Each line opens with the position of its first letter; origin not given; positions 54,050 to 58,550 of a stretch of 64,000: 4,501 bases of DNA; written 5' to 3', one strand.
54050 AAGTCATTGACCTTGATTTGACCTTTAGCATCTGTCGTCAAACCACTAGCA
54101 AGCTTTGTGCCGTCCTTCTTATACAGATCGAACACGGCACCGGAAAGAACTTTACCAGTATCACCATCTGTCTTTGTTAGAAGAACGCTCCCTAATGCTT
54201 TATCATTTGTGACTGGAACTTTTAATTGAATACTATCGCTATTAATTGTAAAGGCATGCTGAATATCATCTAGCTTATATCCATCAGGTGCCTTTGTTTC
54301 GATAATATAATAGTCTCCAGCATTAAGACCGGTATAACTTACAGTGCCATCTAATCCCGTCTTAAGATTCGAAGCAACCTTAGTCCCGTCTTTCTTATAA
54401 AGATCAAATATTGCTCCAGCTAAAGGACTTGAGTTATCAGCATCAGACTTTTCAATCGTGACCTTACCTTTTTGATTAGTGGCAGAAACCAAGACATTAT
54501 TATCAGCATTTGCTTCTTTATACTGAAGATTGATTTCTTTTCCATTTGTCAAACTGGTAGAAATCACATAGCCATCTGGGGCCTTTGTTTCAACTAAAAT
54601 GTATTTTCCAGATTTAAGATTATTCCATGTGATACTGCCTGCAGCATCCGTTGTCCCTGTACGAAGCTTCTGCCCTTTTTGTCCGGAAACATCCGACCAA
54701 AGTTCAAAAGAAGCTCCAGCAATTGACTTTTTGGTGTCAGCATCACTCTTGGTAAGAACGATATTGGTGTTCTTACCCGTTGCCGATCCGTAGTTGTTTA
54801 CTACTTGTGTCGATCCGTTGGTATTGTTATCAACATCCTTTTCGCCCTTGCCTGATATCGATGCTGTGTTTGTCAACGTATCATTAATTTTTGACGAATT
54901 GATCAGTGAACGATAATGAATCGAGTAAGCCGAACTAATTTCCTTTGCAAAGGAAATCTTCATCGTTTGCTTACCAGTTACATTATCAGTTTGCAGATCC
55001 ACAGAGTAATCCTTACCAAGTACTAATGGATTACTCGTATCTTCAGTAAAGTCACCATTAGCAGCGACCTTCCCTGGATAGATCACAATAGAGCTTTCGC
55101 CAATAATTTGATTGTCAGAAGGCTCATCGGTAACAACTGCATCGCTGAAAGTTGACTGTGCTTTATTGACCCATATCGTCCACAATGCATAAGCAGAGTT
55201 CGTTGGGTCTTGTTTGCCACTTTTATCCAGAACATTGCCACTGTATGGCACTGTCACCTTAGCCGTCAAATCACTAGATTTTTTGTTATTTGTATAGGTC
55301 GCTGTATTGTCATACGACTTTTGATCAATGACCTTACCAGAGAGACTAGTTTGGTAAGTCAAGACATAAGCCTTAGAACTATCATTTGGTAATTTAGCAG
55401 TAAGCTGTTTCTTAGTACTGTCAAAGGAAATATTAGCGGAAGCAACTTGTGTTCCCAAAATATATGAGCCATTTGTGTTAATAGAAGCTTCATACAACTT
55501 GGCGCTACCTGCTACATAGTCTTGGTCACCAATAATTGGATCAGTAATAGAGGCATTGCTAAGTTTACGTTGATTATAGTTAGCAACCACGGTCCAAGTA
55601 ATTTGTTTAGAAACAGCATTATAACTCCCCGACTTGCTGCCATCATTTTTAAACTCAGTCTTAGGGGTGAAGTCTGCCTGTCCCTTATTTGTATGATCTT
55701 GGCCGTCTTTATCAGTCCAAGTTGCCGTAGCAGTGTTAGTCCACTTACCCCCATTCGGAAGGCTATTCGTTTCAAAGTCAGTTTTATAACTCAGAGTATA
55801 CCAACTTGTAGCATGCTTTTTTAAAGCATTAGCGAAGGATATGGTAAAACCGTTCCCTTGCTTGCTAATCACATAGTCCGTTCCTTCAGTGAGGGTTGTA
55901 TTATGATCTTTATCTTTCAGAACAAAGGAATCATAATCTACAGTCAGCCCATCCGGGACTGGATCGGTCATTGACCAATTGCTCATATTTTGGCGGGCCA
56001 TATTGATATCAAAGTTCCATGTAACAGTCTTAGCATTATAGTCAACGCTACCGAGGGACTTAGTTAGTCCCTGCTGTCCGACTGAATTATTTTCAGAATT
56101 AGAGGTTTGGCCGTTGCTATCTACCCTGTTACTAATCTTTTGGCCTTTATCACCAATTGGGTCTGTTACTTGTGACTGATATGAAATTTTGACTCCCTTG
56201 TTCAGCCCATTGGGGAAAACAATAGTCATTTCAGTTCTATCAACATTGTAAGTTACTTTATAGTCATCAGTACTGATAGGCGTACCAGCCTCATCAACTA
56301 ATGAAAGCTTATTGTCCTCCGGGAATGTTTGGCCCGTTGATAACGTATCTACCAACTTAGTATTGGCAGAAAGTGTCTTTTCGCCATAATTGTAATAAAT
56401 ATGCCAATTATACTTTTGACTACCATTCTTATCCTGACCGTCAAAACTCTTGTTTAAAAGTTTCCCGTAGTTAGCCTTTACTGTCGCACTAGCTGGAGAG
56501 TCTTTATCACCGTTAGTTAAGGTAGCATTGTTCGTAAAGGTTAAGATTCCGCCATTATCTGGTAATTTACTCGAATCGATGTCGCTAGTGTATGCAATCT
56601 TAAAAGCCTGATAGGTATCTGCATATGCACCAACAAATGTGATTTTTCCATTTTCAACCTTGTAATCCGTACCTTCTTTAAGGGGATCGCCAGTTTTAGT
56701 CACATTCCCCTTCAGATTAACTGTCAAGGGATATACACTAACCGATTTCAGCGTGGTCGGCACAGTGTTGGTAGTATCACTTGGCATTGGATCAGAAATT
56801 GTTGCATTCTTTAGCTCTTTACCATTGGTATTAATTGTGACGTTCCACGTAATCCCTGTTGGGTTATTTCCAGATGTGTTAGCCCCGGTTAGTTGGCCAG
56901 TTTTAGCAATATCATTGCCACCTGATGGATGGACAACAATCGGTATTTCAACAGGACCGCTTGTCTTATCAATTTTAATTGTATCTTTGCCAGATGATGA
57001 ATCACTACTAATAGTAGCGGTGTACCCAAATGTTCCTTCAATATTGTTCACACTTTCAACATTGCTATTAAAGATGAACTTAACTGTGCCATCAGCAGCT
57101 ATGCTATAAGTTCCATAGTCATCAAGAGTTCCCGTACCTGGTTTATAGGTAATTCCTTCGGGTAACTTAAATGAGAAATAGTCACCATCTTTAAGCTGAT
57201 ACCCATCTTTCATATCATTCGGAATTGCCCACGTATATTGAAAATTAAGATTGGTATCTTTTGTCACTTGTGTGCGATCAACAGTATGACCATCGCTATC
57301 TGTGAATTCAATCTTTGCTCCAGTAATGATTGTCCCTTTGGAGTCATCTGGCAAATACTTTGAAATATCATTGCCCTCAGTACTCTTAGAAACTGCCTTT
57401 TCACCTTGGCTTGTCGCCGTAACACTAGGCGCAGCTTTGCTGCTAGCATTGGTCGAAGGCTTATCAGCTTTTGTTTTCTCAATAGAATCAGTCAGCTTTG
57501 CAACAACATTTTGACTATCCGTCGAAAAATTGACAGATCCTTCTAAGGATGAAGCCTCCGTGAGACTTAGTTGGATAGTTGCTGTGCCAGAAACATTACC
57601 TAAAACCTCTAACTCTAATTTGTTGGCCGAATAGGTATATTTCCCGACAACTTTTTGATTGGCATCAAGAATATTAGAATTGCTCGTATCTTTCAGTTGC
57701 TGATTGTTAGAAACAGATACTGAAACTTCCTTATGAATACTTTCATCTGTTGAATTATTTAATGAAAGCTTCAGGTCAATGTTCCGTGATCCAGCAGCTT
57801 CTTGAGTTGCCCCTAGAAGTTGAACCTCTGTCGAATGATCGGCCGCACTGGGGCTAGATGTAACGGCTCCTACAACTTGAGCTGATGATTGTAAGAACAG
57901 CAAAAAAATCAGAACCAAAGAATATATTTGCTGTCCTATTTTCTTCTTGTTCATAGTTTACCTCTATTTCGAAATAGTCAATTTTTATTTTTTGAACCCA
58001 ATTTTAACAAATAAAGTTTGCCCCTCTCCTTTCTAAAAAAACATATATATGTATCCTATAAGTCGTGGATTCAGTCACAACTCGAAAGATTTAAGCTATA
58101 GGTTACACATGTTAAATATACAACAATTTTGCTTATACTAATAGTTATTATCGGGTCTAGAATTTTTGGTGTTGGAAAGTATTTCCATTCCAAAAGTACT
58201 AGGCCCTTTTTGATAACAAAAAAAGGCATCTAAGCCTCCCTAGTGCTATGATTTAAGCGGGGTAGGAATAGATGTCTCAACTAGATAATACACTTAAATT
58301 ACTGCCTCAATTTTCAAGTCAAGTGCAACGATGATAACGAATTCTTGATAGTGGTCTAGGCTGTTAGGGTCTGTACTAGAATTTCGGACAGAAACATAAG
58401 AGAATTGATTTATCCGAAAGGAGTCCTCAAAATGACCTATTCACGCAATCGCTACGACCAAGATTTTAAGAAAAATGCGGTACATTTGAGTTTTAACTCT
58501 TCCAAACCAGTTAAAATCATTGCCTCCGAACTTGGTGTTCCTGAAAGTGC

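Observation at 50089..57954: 2621-aa adhesin built from about 15 almost identical 282-bp tandem repeats with a non-canonical MPNTG sorting motif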

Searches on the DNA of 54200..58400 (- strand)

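Call 6: search_dna_similar(query=window:54200-58400:-, collection=plasmids, mode=near, max_rows=25)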
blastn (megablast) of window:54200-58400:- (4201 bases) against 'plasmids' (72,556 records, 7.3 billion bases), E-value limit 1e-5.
Records with a match: 429; places in all: 577; records where one place covers at least 80% of the query: 7.
Best place of each record, by identity: >=99% 181; 95-99% 229; 90-95% 9; 80-90% 10.
By first word of the organism name: Lactiplantibacillus 139; Pediococcus 56; Lacticaseibacillus 55; Levilactobacillus 38; Lactobacillus 29; Latilactobacillus 20; Lactococcus 20; Enterococcus 14; Loigolactobacillus 11; Lentilactobacillus 9; and 10 more.
By predicted mobility (MOB-suite, as given by PLSDB): mobilizable 295; conjugative 70; non-mobilizable 64.
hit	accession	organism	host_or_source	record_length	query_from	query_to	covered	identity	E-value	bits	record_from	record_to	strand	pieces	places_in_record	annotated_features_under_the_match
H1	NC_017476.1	Lacticaseibacillus paracasei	homemade koumiss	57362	1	4201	100%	100.0%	0e+0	7758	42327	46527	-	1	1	SpaA isopeptide-forming pilin-related protein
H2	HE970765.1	Lacticaseibacillus paracasei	-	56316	1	4201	100%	100.0%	0e+0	7758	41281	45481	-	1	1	ybeF: Putative uncharacterized protein ybeF | hypothetical protein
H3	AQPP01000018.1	Lacticaseibacillus paracasei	Actimel product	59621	1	4201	100%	100.0%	0e+0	7758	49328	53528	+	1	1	none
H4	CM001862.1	Lacticaseibacillus paracasei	Actimel product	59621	1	4201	100%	100.0%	0e+0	7758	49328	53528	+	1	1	none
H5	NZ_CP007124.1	Lacticaseibacillus paracasei N1115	traditional homemade dairy product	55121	1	4201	100%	100.0%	0e+0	7754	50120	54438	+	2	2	none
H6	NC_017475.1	Lacticaseibacillus paracasei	traditional dairy products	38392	1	4201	100%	100.0%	0e+0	7753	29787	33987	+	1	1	SpaA isopeptide-forming pilin-related protein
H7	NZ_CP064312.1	Lacticaseibacillus paracasei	single cell,kimchi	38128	251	4201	94%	90.1%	0e+0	5136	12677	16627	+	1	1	SpaA isopeptide-forming pilin-related protein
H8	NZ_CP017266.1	Lacticaseibacillus paracasei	cell culture,cheese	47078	1252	4201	70%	99.9%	0e+0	5432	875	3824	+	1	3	SpaA isopeptide-forming pilin-related protein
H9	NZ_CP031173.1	Levilactobacillus brevis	Beer Keg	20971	97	255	4%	98.2%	6e-46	290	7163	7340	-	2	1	ISL3 family transposase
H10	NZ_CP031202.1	Levilactobacillus brevis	-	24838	97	255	4%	98.2%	6e-46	290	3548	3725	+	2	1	ISL3 family transposase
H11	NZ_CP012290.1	Pediococcus damnosus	pilsner beer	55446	97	255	4%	98.2%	6e-46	290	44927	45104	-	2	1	ISL3-like element IS1165 family transposase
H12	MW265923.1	Latilactobacillus sakei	-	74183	97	255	4%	98.2%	6e-46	290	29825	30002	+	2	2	ISL3 family transposase IS1165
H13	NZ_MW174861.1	Latilactobacillus sakei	-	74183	97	255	4%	98.2%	6e-46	290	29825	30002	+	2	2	none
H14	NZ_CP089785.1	Leuconostoc mesenteroides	-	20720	97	255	4%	98.2%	2e-45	288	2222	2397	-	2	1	ISL3-like element IS1165 family transposase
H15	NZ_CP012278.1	Pediococcus damnosus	brewery environment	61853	97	255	4%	97.6%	1e-43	282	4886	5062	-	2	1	ISL3 family transposase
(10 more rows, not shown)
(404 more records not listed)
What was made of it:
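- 58146..58304 (.): ISL3/IS1165 end remnant upstream of the gene. Matches at 97-98% to IS1165 ends in hundreds of lactic acid bacteria plasmids (call 6).
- On AggLb (aggregation-promoting factor of L. paracasei): The window is 100% identical to the pBD-II/pW56/pLC2W genes over 4201 bp (call 6).
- The 5' part of the gene is 100% identical to the pBD-II, pW56 and pLC2W genes (call 6).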

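Call 7: get_annotated_region(hit=H1, flank=7000)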
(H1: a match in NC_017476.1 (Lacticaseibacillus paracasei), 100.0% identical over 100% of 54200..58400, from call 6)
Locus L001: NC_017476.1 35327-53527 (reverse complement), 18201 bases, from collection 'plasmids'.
description: Lacticaseibacillus paracasei plasmid pBD-II, complete sequence
organism: Lacticaseibacillus paracasei (NCBI taxid 1597)
taxonomy: Bacteria; Bacillota; Bacilli; Lactobacillales; Lactobacillaceae; Lacticaseibacillus; Lacticaseibacillus paracasei
host: -; source: homemade koumiss; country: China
typing (MOB-suite, as given by PLSDB): conjugative; replicon rep_cluster_850; relaxase MOBP,MOBP; mating-pair formation MPF_T
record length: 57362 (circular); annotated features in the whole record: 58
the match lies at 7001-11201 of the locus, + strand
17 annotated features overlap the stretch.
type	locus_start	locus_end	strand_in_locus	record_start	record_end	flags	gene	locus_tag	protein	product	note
CDS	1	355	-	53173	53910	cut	-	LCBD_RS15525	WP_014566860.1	hypothetical protein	-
CDS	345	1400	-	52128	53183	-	-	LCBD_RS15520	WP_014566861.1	replication initiator protein A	-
CDS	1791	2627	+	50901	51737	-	-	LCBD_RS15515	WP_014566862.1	ParA family protein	-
CDS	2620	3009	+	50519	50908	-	-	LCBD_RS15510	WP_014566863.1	hypothetical protein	-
CDS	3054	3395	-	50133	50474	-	-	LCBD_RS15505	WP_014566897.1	hypothetical protein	-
CDS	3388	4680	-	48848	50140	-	-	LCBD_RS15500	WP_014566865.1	Y-family DNA polymerase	-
CDS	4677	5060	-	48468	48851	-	-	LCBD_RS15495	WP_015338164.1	hypothetical protein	-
CDS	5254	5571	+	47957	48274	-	-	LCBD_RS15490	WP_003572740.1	hypothetical protein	-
CDS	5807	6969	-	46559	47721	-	-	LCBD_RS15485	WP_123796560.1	IS3-like element ISL1 family transposase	GO:0006313 - DNA transposition [Evidence IEA]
CDS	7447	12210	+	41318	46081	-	-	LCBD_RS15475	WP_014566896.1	SpaA isopeptide-forming pilin-related protein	-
CDS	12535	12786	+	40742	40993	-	-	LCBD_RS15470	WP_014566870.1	IS3 family transposase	-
CDS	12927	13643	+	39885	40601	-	-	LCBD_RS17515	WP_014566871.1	DDE-type integrase/transposase/recombinase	GO:0015074 - DNA integration [Evidence IEA]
CDS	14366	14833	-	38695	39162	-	-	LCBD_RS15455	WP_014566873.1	hypothetical protein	-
CDS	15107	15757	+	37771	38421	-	-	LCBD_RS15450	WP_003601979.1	recombinase family protein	GO:0006310 - DNA recombination [Evidence IEA]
CDS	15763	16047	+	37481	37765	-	-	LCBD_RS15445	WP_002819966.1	BRCT domain-containing protein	-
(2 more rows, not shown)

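Call 8: get_annotated_region(hit=H6, flank=7000)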
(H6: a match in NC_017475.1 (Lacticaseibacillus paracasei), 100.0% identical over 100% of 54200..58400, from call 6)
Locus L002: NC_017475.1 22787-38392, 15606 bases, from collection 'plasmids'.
description: Lacticaseibacillus paracasei plasmid pLC2W, complete sequence
organism: Lacticaseibacillus paracasei (NCBI taxid 1597)
taxonomy: Bacteria; Bacillota; Bacilli; Lactobacillales; Lactobacillaceae; Lacticaseibacillus; Lacticaseibacillus paracasei
host: -; source: traditional dairy products; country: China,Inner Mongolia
typing (MOB-suite, as given by PLSDB): mobilizable; replicon rep_cluster_850; relaxase MOBP
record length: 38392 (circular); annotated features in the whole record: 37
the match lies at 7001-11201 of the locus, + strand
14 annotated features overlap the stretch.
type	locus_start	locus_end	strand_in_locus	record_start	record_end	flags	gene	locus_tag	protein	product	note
CDS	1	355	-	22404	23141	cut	-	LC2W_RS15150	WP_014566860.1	hypothetical protein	-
CDS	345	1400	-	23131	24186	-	-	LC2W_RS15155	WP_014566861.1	replication initiator protein A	-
CDS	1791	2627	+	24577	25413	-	-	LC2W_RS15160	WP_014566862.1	ParA family protein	-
CDS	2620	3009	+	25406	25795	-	-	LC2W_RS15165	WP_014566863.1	hypothetical protein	-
CDS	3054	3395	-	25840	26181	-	-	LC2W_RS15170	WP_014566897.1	hypothetical protein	-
CDS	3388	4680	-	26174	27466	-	-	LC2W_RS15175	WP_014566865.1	Y-family DNA polymerase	-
CDS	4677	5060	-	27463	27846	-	-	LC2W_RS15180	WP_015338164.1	hypothetical protein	-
CDS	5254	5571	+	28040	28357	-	-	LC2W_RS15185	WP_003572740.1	hypothetical protein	-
CDS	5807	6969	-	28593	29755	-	-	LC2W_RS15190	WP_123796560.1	IS3-like element ISL1 family transposase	GO:0006313 - DNA transposition [Evidence IEA]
CDS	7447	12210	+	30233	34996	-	-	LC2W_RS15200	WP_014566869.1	SpaA isopeptide-forming pilin-related protein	-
CDS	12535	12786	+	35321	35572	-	-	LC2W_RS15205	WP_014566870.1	IS3 family transposase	-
CDS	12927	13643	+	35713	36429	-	-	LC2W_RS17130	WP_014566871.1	DDE-type integrase/transposase/recombinase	GO:0015074 - DNA integration [Evidence IEA]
CDS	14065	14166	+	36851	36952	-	-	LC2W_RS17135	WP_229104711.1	hypothetical protein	-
CDS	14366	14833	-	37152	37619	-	-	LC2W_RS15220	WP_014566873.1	hypothetical protein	-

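Call 9: get_annotated_region(hit=H7, flank=7000)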
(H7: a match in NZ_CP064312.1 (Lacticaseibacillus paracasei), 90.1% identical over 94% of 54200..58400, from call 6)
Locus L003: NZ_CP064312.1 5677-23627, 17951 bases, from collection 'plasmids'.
description: Lacticaseibacillus paracasei subsp. tolerans strain MGB0625 plasmid pMGB0625-1, complete sequence
organism: Lacticaseibacillus paracasei (NCBI taxid 113557)
taxonomy: Bacteria; Bacillota; Bacilli; Lactobacillales; Lactobacillaceae; Lacticaseibacillus; Lacticaseibacillus paracasei
host: -; source: single cell,kimchi; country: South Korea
typing (MOB-suite, as given by PLSDB): mobilizable; replicon rep_cluster_196; relaxase MOBP
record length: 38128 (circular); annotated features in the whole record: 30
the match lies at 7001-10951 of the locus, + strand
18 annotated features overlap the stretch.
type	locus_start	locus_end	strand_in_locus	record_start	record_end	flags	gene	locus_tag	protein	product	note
CDS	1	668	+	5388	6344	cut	-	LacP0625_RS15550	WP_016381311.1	LacI family DNA-binding transcriptional regulator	GO:0006351 - DNA-templated transcription [Evidence IEA]; GO:0045892 - negative regulation of DNA-templated ...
CDS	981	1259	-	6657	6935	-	-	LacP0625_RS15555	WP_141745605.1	IS30 family transposase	-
CDS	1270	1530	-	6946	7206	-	-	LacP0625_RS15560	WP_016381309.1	IS30 family transposase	-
CDS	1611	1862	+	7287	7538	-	-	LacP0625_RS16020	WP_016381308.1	IS3 family transposase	-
CDS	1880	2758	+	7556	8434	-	-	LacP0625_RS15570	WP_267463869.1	IS3 family transposase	-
CDS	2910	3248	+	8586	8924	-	-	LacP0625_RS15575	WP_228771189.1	transposase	GO:0006313 - DNA transposition [Evidence IEA]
CDS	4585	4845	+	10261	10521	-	-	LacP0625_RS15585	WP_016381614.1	hypothetical protein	-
CDS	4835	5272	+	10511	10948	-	-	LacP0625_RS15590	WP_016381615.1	hypothetical protein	-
CDS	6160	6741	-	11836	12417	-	-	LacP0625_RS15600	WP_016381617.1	recombinase family protein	GO:0006310 - DNA recombination [Evidence IEA]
CDS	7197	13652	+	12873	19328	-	-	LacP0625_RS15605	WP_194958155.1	SpaA isopeptide-forming pilin-related protein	-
CDS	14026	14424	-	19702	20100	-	-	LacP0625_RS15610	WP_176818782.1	pyridoxamine 5'-phosphate oxidase family protein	GO:0008615 - pyridoxine biosynthetic process [Evidence IEA]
CDS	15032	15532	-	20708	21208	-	-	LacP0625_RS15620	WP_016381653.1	AP2 domain-containing protein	-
CDS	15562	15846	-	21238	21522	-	-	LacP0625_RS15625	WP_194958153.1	BRCT domain-containing protein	-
CDS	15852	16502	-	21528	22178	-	-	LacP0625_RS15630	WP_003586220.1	recombinase family protein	GO:0006310 - DNA recombination [Evidence IEA]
CDS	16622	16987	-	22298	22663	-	-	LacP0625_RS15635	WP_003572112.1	type II toxin-antitoxin system PemK/MazF family toxin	-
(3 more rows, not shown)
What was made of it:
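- PGAP gives that name in all records (calls 7-9).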

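Call 13: get_annotated_region(hit=H3, flank=9000)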
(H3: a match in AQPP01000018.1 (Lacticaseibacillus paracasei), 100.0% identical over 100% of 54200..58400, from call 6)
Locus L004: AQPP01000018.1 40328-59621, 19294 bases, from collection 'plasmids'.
description: Lactobacillus paracasei strain LcA plasmid pACT, complete sequence, whole genome shotgun sequence
organism: Lacticaseibacillus paracasei (NCBI taxid 1597)
taxonomy: Bacteria; Bacillota; Bacilli; Lactobacillales; Lactobacillaceae; Lacticaseibacillus; Lacticaseibacillus paracasei
host: -; source: Actimel product; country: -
typing (MOB-suite, as given by PLSDB): conjugative; replicon rep_cluster_850; relaxase MOBP,MOBP; mating-pair formation MPF_T
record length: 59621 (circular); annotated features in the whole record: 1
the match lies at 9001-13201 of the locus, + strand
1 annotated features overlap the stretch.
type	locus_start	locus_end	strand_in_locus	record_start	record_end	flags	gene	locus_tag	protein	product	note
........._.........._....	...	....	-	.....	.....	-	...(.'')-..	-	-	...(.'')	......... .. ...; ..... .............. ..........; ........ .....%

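Call 14: get_annotated_region(hit=H5, flank=9000)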
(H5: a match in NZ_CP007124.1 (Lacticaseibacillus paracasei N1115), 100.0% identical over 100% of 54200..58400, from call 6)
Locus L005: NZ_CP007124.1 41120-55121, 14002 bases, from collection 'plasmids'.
description: Lacticaseibacillus paracasei N1115 plasmid unnamed_2, complete sequence
organism: Lacticaseibacillus paracasei N1115 (NCBI taxid 1446494)
taxonomy: Bacteria; Bacillota; Bacilli; Lactobacillales; Lactobacillaceae; Lacticaseibacillus; Lacticaseibacillus paracasei; Lacticaseibacillus paracasei N1115
host: -; source: traditional homemade dairy product; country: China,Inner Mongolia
typing (MOB-suite, as given by PLSDB): mobilizable; relaxase MOBP,MOBP
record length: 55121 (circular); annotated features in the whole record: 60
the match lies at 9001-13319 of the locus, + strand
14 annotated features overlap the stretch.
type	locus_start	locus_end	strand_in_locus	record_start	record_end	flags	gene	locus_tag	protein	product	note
CDS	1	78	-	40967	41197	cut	-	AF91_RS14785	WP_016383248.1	hypothetical protein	-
CDS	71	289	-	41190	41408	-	-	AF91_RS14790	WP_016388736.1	hypothetical protein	-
CDS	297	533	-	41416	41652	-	-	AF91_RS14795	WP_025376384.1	hypothetical protein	-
CDS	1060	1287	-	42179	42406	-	-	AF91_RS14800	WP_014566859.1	hypothetical protein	-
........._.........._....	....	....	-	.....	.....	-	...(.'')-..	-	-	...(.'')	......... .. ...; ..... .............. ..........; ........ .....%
CDS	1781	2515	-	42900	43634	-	-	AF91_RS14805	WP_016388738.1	hypothetical protein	-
CDS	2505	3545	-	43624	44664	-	-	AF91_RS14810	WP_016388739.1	replication initiator protein A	-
CDS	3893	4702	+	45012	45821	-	-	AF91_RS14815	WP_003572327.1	AAA family ATPase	-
CDS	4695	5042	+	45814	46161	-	-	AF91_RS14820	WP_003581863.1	DUF5388 domain-containing protein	-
CDS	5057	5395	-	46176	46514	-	-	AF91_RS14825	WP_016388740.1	hypothetical protein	-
CDS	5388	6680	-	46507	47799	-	-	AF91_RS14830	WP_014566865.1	Y-family DNA polymerase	-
CDS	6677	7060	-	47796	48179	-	-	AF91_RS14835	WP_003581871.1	hypothetical protein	-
CDS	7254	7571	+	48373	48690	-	-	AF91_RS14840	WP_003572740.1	hypothetical protein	-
CDS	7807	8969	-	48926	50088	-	-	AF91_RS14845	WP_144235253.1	IS3-like element ISL1 family transposase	GO:0006313 - DNA transposition [Evidence IEA]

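Call 15: get_annotated_region(hit=H8, flank=9000)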
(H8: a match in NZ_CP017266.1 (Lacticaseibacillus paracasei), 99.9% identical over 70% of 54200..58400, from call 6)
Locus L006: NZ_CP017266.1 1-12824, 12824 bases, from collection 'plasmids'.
description: Lacticaseibacillus paracasei strain FAM18149 plasmid pFAM18149.25, complete sequence
organism: Lacticaseibacillus paracasei (NCBI taxid 1597)
taxonomy: Bacteria; Bacillota; Bacilli; Lactobacillales; Lactobacillaceae; Lacticaseibacillus; Lacticaseibacillus paracasei
host: -; source: cell culture,cheese; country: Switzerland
typing (MOB-suite, as given by PLSDB): mobilizable; replicon rep_cluster_197,rep_cluster_731; relaxase MOBP,MOBQ
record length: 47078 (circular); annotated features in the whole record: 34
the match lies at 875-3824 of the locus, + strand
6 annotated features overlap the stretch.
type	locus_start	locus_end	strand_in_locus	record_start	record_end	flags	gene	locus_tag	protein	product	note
CDS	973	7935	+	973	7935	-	-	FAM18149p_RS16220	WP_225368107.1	SpaA isopeptide-forming pilin-related protein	-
CDS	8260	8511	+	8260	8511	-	-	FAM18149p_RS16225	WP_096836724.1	transposase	GO:0006313 - DNA transposition [Evidence IEA]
CDS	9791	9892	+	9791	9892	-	-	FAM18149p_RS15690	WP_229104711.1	hypothetical protein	-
CDS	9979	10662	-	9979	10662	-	-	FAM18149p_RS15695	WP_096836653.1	IS6 family transposase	-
CDS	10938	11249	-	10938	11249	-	-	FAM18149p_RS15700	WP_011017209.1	hypothetical protein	-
CDS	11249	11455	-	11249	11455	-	-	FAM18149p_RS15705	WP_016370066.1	garvicin Q family class II bacteriocin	-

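Call 16: get_annotated_region(hit=H2, flank=9000)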
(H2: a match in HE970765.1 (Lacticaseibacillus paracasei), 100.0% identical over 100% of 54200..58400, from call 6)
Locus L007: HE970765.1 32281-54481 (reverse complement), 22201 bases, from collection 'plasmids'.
description: Lactobacillus paracasei strain W56 genome assembly, plasmid: pW56
organism: Lacticaseibacillus paracasei (NCBI taxid 1597)
taxonomy: Bacteria; Bacillota; Bacilli; Lactobacillales; Lactobacillaceae; Lacticaseibacillus; Lacticaseibacillus paracasei
host: -; source: -; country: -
typing (MOB-suite, as given by PLSDB): conjugative; replicon rep_cluster_850; relaxase MOBP,MOBP; mating-pair formation MPF_T
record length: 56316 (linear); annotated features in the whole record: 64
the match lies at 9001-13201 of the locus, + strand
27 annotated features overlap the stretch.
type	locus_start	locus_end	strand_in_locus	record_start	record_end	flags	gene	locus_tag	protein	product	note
CDS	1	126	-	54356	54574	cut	-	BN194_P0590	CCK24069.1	Putative uncharacterized protein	-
CDS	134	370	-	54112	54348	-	-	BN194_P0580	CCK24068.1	Putative uncharacterized protein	-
CDS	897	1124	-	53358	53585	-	-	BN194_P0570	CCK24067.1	Putative uncharacterized protein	-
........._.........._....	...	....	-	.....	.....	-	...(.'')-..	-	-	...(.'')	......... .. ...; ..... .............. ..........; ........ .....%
CDS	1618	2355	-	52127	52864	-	-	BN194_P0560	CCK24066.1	Predicted ORF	-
CDS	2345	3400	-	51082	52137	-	repA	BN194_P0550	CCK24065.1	41 kDa protein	-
CDS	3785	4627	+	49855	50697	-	repB-2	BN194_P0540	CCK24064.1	RepB-2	-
CDS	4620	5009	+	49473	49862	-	-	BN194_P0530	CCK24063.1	Putative uncharacterized protein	-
CDS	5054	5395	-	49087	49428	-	-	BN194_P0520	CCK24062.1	Predicted ORF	-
CDS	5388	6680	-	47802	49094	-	uvrX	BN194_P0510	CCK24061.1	Putative UV-damage repair protein uvrX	-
CDS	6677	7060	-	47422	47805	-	-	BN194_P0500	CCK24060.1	Putative uncharacterized protein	-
CDS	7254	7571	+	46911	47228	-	-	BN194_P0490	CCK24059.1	Putative uncharacterized protein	-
CDS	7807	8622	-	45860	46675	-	nisX5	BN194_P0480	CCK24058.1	Transposase for insertion sequence element IS904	-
CDS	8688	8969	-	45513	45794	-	-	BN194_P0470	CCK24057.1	Insertion element IS600 uncharacterized 11 kDa protein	-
CDS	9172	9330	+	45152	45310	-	-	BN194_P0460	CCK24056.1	hypothetical protein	-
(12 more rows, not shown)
